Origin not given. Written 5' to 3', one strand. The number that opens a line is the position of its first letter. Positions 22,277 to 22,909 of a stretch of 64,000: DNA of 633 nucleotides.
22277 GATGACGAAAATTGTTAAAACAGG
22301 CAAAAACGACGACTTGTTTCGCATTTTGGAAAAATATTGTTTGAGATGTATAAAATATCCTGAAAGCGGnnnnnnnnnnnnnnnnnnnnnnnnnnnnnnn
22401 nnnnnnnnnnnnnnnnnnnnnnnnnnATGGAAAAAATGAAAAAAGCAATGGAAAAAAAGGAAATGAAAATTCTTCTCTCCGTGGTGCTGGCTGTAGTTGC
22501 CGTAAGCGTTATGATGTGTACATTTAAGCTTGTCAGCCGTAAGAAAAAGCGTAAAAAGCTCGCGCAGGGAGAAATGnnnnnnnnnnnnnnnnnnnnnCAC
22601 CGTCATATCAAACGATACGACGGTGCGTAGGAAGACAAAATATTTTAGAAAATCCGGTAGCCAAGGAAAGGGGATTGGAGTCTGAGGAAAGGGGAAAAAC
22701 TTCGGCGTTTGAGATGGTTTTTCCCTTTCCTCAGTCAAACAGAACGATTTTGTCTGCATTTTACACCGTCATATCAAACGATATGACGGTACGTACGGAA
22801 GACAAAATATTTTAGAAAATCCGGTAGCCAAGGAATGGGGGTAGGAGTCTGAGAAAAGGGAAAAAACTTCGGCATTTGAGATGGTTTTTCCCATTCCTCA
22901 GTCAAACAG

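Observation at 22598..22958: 166-167-nt structured tandem repeat downstream of the GRE2 operon, with an alternative-pairing layout and one covarying pair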

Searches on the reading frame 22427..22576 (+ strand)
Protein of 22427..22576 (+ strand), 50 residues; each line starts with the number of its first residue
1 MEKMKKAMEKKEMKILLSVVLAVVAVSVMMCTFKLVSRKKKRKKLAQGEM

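Call 25: find_homologous_proteins(query=window:22427-22576:+, max_evalue=1)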
Query seq(50 aa) (50 aa): 3 proteins with E <= 1 among 3 candidates.
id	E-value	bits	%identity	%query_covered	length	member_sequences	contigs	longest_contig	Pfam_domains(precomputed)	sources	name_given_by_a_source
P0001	1.3e-16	75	96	94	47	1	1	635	-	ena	-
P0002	1.8e-14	69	75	88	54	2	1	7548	-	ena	-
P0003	3.4e-14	68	75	88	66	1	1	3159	-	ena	-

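Call 29: find_encoding_contigs(protein=P0002, flank=10000, max_places=3)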
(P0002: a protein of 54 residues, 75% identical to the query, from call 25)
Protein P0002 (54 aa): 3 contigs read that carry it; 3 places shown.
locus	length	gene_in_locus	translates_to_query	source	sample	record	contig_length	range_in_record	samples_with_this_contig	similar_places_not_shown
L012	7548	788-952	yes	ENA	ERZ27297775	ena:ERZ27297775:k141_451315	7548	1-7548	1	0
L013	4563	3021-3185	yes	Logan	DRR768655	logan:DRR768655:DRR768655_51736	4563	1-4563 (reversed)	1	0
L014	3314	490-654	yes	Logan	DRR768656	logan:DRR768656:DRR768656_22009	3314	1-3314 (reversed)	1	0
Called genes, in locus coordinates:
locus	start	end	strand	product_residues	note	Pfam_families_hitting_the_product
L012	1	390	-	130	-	?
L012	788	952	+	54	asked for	-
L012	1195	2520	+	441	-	PF01512:Complex1_51K, PF00037:Fer4 (faint), PF12797:Fer4_2 (faint), PF12800:Fer4_4 (faint), PF12838:Fer4_7, PF13183:Fer4_8 (weak), PF13187:Fer4_9 (weak), PF13237:Fer4_10 (weak), +3 more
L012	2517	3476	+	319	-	PF03116:NQR2_RnfD_RnfE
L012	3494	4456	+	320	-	PF04055:Radical_SAM, PF16199:Radical_SAM_C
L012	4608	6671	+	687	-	PF00009:GTP_EFTU, PF22042:EF-G_D2, PF03144:GTP_EFTU_D2, PF14492:EFG_III, PF03764:EFG_IV, PF00679:EFG_C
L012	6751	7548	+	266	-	?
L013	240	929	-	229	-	-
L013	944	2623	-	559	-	PF02368:Big_2 (weak), PF13688:Reprolysin_5 (weak)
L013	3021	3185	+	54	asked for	-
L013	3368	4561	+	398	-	?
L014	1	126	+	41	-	?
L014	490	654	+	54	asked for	-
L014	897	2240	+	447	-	PF01512:Complex1_51K, PF00037:Fer4 (faint), PF12797:Fer4_2 (faint), PF12837:Fer4_6 (faint), PF13237:Fer4_10 (weak), PF12838:Fer4_7, PF13183:Fer4_8 (weak), PF13187:Fer4_9 (weak), +1 more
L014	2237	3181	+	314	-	PF03116:NQR2_RnfD_RnfE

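Call 30: find_encoding_contigs(protein=P0003, flank=10000, max_places=3)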
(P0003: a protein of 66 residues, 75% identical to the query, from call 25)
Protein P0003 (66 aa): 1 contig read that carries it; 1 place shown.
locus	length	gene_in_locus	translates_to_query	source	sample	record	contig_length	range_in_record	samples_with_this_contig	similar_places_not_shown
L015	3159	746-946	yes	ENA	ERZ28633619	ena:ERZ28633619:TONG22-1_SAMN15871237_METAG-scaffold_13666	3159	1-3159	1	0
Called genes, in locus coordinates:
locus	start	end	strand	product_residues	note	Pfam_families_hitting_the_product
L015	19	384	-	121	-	-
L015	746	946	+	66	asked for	-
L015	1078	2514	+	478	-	PF01512:Complex1_51K, PF00037:Fer4 (faint), PF12797:Fer4_2 (faint), PF12837:Fer4_6 (faint), PF13183:Fer4_8 (weak), PF13237:Fer4_10 (weak), PF12838:Fer4_7, PF13187:Fer4_9 (weak), +3 more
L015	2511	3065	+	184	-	PF03116:NQR2_RnfD_RnfE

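Call 46: find_encoding_contigs(protein=P0001, flank=5000, max_places=6)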
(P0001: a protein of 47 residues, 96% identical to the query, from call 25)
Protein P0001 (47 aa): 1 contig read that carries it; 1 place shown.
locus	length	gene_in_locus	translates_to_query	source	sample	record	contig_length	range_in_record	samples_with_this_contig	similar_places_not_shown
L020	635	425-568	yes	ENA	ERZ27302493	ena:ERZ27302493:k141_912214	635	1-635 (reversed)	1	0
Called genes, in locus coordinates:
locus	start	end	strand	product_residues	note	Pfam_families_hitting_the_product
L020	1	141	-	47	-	?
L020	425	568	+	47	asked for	-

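Call 51: search_protein_families(library=ncbifam, proteins=[window:22427-22576:+], max_evalue=0.01)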
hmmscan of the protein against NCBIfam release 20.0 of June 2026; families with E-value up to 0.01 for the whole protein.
seq(50 aa): 0 families

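Call 52: search_protein_families(library=pfam, proteins=[window:22427-22576:+], max_evalue=10)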
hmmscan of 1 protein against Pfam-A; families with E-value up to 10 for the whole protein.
seq(50 aa): 4 families
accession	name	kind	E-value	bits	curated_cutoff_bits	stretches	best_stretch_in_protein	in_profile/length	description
PF11189.13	DUF2973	-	0.1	13.1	22.2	1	16-44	8-36/68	Protein of unknown function (DUF2973)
PF23629.1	Death_MADD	-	0.16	12.5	27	1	2-46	18-62/76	MAP kinase-activating death domain protein death domain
PF12669.12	FeoB_associated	-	0.24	12.1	27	1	19-41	4-26/44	FeoB-associated Cys-rich membrane protein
PF22812.1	CR_prot_dom_plant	-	0.91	10.5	34.1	1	10-42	38-71/71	Plant cysteine-rich protein domain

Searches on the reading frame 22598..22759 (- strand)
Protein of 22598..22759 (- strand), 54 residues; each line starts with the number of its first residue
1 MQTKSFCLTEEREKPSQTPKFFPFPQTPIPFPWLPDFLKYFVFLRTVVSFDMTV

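Call 65: search_protein_representatives(protein=window:22598-22759:-)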
Query: 54 residues. Proteins with E-value up to 0.001 (for the whole library): 3; up to 1e-10: 0; up to 1e-30: 0. The best 3 are listed.
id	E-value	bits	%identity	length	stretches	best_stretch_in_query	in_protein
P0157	8.1e-07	45.0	31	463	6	8-34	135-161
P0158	6.0e-05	39.2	64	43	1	5-37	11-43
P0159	5.0e-04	36.3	46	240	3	13-34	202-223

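Call 67: find_encoding_contigs(protein=P0159, flank=5000, max_places=4)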
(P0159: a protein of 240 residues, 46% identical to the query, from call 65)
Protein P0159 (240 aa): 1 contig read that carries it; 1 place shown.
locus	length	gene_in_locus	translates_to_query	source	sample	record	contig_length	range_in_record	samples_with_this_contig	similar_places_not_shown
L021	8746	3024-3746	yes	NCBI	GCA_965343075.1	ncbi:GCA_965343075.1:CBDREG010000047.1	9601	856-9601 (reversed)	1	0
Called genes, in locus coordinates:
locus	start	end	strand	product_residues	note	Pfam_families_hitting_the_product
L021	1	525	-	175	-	?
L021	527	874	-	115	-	PF02575:YbaB_DNA_bd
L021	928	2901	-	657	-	PF13177:DNA_pol3_delta2, PF00004:AAA, PF13401:AAA_22 (faint), PF22608:DNAX_ATPase_lid, PF12169:DNA_pol3_gamma3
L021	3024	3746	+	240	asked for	-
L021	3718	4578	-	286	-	PF01261:AP_endonuc_2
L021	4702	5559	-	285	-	PF01261:AP_endonuc_2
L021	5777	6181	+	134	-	PF00293:NUDIX, PF14815:NUDIX_4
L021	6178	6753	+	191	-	PF01863:YgjP-like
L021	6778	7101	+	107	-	PF01035:DNA_binding_1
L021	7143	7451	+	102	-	PF01035:DNA_binding_1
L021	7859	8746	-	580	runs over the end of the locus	?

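Call 68: find_encoding_contigs(protein=P0158, flank=5000, max_places=4)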
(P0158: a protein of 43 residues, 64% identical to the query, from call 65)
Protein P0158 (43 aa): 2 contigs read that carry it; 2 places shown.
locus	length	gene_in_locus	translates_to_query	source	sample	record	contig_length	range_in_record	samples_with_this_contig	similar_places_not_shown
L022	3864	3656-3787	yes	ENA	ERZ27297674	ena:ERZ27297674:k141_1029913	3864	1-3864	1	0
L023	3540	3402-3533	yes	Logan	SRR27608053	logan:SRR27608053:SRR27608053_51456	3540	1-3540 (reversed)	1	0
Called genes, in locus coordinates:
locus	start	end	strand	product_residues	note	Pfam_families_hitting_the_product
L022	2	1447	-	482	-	?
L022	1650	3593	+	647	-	-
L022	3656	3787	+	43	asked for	-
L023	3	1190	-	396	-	?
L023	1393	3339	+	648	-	-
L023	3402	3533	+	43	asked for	-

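Call 93: find_encoding_contigs(protein=P0157, flank=4000, max_places=3)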
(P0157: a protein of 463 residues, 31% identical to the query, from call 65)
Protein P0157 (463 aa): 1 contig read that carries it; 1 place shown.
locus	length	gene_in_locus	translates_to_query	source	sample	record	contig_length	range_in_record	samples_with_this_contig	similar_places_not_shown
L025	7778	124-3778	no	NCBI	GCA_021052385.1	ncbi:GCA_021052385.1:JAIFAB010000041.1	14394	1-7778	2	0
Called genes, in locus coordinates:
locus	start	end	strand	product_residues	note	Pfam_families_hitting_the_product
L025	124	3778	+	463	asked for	PF20115:DUF6505 (faint), PF07609:DUF1572 (faint), PF16902:FokI_D3 (faint), PF23329:EF_HAND_1_PLCG (faint)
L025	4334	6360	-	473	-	PF04082:Fungal_trans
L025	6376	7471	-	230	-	PF00096:zf-C2H2 (faint)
